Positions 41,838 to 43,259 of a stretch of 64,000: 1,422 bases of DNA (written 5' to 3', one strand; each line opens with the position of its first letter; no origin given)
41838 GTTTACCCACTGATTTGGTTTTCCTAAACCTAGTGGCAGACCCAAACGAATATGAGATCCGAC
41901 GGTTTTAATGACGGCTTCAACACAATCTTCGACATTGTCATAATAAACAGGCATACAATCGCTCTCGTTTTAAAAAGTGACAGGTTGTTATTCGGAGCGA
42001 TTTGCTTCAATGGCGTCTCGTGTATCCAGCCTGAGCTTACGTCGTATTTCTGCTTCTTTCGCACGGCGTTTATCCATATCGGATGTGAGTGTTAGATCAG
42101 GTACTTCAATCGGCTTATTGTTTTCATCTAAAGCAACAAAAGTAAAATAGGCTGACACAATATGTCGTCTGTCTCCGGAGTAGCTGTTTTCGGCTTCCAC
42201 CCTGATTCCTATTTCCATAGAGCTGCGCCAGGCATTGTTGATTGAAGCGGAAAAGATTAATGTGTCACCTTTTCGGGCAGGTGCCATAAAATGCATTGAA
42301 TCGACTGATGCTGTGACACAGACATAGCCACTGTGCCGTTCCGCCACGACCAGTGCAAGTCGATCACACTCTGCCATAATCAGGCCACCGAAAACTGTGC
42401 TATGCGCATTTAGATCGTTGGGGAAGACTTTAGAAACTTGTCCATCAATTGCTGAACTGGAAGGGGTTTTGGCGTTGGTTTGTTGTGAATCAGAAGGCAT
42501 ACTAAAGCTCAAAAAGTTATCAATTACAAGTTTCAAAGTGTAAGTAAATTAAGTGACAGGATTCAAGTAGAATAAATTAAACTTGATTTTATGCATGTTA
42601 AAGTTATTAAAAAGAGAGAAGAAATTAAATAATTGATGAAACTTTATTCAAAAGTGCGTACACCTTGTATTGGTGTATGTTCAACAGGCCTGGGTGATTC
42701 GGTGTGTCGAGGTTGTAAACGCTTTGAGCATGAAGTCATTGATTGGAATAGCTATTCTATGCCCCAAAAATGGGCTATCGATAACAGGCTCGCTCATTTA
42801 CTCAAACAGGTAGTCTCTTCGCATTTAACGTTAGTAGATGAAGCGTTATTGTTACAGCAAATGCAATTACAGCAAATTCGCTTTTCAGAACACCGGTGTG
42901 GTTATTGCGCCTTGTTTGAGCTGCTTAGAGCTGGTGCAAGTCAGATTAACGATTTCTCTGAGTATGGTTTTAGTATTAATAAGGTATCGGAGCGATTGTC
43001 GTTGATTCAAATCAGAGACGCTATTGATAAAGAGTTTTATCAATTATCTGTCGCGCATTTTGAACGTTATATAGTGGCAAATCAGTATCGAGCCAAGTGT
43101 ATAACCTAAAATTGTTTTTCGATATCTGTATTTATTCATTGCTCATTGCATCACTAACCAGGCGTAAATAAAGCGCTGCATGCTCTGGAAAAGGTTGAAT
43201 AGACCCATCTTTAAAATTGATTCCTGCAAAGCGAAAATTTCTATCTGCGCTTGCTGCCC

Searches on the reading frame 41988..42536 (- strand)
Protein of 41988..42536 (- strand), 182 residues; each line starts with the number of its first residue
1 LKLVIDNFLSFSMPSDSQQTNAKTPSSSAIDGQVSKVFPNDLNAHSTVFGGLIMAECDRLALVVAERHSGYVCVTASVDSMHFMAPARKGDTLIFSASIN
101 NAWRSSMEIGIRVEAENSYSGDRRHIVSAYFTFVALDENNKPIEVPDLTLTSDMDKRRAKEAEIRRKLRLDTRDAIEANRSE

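Call 3: search_protein_families(library=pfam, proteins=[window:41988-42536:-], max_evalue=0.01)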
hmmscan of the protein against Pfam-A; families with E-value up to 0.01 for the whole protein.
window:41988-42536:- (182 aa): 1 family
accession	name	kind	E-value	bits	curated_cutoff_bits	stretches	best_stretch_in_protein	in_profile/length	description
PF03061.28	4HBT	-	2.4e-15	57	20.6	1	46-118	2-75/79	Thioesterase superfamily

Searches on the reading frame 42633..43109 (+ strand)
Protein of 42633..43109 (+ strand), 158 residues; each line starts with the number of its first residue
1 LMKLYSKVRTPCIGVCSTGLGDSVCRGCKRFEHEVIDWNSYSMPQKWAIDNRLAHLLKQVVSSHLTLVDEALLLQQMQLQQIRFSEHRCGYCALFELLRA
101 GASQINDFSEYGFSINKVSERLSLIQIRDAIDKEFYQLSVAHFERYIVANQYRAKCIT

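Call 3: search_protein_families(library=pfam, proteins=[window:42633-43109:+], max_evalue=0.01)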
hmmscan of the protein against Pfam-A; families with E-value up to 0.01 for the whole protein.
window:42633-43109:+ (158 aa): 1 family
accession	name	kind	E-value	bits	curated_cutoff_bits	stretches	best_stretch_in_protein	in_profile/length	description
PF06945.18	DUF1289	-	5.9e-14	52.1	27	1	10-54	1-44/47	Protein of unknown function (DUF1289)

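Call 4: search_protein_families(library=ncbifam, proteins=[window:42633-43109:+], max_evalue=0.01)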
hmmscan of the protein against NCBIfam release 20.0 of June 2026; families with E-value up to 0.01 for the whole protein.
window:42633-43109:+ (158 aa): 1 family
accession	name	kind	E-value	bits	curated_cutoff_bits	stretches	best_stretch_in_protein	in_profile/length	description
NF006067.1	PRK08208.1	equivalog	0.0079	15.2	380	1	81-108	41-68/427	STM4012 family radical SAM protein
